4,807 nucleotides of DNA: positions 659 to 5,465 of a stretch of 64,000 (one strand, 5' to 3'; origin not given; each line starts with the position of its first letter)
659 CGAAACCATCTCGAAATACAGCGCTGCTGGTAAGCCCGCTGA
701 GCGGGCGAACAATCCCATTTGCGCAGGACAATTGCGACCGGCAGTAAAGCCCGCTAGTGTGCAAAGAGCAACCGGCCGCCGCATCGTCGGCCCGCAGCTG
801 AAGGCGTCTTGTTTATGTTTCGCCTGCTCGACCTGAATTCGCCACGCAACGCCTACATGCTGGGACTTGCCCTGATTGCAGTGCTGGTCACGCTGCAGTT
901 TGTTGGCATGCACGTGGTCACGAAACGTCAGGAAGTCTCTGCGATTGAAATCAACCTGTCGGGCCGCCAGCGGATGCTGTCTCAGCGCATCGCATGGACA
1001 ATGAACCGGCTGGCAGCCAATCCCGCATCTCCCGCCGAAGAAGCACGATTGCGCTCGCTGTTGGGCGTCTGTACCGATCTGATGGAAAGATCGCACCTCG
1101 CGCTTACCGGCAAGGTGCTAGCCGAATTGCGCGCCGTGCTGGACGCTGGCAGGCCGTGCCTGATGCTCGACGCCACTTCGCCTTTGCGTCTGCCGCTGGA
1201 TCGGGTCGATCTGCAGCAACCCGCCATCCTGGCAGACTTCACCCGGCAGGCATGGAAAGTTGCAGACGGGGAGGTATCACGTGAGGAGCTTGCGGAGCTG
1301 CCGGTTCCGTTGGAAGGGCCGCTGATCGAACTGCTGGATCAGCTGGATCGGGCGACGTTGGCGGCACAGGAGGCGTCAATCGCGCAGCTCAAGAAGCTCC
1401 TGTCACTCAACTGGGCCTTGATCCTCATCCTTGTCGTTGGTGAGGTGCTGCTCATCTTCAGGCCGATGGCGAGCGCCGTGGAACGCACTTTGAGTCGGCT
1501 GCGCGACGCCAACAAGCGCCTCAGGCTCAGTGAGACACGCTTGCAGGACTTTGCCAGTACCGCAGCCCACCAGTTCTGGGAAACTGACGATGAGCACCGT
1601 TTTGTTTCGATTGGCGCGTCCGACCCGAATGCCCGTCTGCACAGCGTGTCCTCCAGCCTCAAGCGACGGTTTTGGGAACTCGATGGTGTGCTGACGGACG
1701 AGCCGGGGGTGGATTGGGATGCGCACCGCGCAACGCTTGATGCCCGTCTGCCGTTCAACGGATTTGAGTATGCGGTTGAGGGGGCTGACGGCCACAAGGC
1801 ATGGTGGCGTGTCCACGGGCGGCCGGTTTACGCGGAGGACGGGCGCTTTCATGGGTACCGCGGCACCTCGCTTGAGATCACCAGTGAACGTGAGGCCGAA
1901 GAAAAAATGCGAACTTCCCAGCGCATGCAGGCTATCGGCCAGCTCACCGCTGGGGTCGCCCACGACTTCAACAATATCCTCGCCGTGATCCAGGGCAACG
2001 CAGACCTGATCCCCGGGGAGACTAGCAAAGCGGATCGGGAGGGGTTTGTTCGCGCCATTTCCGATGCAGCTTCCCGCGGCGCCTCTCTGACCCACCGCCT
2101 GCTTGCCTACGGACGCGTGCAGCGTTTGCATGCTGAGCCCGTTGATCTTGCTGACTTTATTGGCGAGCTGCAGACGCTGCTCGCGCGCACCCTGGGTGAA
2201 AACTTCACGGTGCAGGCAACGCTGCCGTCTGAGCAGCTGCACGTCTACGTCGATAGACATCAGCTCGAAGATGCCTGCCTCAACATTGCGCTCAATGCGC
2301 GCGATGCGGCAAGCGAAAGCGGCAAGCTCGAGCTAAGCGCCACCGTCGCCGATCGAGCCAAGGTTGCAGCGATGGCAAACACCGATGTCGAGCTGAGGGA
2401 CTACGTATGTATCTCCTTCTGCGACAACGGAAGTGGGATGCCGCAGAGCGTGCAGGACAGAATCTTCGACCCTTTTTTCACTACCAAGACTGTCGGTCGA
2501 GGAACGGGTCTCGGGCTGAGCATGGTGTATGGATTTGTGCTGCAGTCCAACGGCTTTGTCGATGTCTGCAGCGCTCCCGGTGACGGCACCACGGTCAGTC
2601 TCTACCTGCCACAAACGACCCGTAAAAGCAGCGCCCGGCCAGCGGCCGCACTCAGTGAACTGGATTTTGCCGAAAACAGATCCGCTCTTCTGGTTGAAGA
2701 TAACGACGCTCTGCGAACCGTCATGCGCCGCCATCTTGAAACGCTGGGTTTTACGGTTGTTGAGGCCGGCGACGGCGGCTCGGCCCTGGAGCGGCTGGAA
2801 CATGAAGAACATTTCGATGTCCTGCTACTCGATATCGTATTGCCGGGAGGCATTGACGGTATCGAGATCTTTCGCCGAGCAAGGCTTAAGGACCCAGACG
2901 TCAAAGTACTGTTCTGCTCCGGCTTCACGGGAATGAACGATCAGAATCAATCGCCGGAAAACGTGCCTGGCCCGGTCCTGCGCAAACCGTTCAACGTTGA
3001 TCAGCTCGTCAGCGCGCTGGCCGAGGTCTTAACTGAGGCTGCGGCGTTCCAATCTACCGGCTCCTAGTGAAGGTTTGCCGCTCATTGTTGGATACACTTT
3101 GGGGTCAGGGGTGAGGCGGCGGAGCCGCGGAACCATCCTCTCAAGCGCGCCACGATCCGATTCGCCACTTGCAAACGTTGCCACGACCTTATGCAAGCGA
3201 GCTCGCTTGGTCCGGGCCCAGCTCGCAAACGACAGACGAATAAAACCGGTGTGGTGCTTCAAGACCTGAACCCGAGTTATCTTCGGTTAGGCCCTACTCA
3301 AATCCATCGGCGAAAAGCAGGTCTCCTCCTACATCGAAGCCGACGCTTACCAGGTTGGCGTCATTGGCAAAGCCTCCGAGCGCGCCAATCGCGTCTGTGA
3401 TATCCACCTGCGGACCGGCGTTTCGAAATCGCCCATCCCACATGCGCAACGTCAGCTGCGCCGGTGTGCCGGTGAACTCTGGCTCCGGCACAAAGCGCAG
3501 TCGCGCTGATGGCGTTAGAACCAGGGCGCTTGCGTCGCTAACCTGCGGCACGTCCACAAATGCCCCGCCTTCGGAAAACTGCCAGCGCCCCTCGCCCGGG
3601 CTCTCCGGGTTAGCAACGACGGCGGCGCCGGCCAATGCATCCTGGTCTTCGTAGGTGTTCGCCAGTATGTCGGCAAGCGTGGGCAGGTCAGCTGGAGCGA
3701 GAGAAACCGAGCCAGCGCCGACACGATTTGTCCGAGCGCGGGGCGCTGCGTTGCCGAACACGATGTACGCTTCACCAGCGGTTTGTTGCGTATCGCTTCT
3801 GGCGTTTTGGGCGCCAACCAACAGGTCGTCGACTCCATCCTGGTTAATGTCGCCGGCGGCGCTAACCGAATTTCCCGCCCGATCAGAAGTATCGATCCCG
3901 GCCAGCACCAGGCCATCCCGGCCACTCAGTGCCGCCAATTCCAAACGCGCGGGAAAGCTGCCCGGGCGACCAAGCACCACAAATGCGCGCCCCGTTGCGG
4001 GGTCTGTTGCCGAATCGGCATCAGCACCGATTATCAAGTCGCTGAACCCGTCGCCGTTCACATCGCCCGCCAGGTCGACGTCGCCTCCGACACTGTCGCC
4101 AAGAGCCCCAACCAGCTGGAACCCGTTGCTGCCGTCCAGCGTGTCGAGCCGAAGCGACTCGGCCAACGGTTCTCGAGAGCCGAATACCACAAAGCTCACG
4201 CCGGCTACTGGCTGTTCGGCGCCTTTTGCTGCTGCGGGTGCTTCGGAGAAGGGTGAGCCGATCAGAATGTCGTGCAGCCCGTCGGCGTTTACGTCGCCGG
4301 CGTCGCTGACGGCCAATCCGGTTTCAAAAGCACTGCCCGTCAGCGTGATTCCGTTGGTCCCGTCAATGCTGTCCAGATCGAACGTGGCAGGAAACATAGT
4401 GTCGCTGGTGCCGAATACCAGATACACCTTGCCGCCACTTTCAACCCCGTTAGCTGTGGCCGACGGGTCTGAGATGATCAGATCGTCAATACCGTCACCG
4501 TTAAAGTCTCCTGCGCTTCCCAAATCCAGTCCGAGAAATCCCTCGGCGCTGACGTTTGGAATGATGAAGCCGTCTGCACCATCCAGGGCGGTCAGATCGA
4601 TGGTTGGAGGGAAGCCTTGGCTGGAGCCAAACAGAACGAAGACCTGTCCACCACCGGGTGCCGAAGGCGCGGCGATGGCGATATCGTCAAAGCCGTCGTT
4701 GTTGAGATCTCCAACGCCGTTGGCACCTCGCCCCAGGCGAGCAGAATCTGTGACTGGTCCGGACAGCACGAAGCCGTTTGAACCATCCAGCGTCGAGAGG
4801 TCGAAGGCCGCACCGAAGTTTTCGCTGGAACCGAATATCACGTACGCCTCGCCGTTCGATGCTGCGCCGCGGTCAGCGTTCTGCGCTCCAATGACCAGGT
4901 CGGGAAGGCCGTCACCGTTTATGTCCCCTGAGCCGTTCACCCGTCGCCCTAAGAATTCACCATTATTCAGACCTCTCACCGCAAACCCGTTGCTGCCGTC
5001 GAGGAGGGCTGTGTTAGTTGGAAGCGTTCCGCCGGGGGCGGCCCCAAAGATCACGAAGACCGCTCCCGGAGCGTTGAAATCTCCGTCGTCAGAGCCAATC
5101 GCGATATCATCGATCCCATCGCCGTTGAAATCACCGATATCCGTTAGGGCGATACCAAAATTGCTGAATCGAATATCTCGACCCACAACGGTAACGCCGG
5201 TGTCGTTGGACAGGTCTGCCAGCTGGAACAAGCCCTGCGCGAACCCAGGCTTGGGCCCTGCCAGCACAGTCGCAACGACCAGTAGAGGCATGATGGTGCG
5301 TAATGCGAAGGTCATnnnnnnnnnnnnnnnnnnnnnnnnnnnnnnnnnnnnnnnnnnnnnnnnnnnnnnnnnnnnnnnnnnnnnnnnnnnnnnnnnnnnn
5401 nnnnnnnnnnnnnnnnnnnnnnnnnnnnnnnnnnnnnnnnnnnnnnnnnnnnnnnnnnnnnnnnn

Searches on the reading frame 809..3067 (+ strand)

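Call 76: search_protein_families(library=ncbifam, proteins=[window:809-3067:+], max_evalue=0.00001)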
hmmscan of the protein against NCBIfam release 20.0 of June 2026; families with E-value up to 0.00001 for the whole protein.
window:809-3067:+ (752 aa): 98 families (the best 25 are shown)
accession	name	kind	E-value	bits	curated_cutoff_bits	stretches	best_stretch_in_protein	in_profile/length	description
NF010076.0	PRK13557.1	subfamily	5.2e-101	338.7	631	1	327-743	114-535/540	histidine kinase famiy protein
NF046020.1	HisKinCckABruc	equivalog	2e-94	317.1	1000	1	354-741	458-867/868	cell cycle histidine kinase CckA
NF046026.1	HisKinCckACaul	equivalog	5.3e-78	262.8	1000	1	355-735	281-670/678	cell cycle histidine kinase CckA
NF010411.0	PRK13837.1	equivalog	2.7e-67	227.5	647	1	361-747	435-818/828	two-component system VirA-like sensor kinase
NF052574.1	HisKinEspCMyxo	equivalog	3.8e-44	151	1200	1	310-742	352-784/785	serine histidine kinase EspC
NF008468.0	PRK11360.1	equivalog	3.8e-42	144.5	646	1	357-607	377-613/616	two-component system sensor histidine kinase AtoS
NF052573.1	HisKinEspAMyxo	equivalog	1.2e-37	129.3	1400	1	339-738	347-747/755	serine histidine kinase EspA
NF007688.0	PRK10364.1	equivalog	3.9e-31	108.3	479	1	358-607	222-456/460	two-component system sensor histidine kinase ZraS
NF047466.1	hybrid_RR_LvrB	exception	1.2e-29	103.7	500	1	362-602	138-376/377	hybrid histidine kinase/response regulator LvrB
NF008302.0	PRK11091.1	equivalog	3.2e-29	101.7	838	1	322-744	231-646/779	aerobic respiration two-component sensor histidine kinase ArcB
NF038348.1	T2SS_HK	subfamily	2.4e-26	92.3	450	1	530-601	501-572/574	histidine kinase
TIGR02956.1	TMAO_torS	equivalog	2e-25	89.1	676.5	1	507-745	600-824/967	TMAO reductase system sensor histidine kinase/response regulator TorS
NF046022.1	RespRegCpdRBruc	equivalog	2.1e-24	85.8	180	1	627-743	5-119/120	cell cycle two-component system response regulator CpdR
NF008293.1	PRK11073.1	equivalog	1e-20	74.3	240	1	362-601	117-346/349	nitrogen regulation protein NR(II)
NF041947.1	LuxQ_Vibrio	equivalog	2.7e-20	71.9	1200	1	463-737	566-835/843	quorum-sensing autoinducer 2 sensor kinase/phosphatase LuxQ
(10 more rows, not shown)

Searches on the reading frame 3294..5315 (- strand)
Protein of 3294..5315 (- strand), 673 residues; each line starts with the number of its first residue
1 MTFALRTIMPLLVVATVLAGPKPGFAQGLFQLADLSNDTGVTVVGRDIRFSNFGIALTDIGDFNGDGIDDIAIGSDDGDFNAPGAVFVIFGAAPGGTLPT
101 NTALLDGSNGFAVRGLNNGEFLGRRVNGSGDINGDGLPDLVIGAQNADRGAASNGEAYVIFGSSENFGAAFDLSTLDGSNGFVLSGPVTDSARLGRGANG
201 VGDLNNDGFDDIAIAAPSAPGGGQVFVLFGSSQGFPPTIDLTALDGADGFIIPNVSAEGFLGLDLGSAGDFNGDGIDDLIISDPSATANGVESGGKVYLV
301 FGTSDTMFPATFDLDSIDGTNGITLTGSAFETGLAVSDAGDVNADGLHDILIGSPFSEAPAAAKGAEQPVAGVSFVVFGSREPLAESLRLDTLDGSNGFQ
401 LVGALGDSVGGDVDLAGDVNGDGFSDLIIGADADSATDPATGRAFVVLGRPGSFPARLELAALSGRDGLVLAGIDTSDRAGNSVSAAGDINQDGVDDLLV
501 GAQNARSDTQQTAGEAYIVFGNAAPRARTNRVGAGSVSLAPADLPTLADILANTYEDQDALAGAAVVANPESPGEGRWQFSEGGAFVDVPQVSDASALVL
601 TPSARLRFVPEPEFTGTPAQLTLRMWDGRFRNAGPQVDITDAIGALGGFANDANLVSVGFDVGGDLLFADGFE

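Call 3: search_protein_families(library=pfam, proteins=[window:3294-5315:-], max_evalue=1)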
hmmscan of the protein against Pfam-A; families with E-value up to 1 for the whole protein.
window:3294-5315:- (673 aa): 3 families
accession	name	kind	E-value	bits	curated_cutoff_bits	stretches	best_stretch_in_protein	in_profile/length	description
PF01839.29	FG-GAP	-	3.2e-40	135.9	22.1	7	129-160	7-37/37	FG-GAP repeat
PF13517.12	FG-GAP_3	-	5.5e-09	36.9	26.9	5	131-213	1-60/61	FG-GAP-like repeat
PF19076.6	CshA_repeat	-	0.084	14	27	1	584-627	46-89/103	Surface adhesin CshA repetitive domain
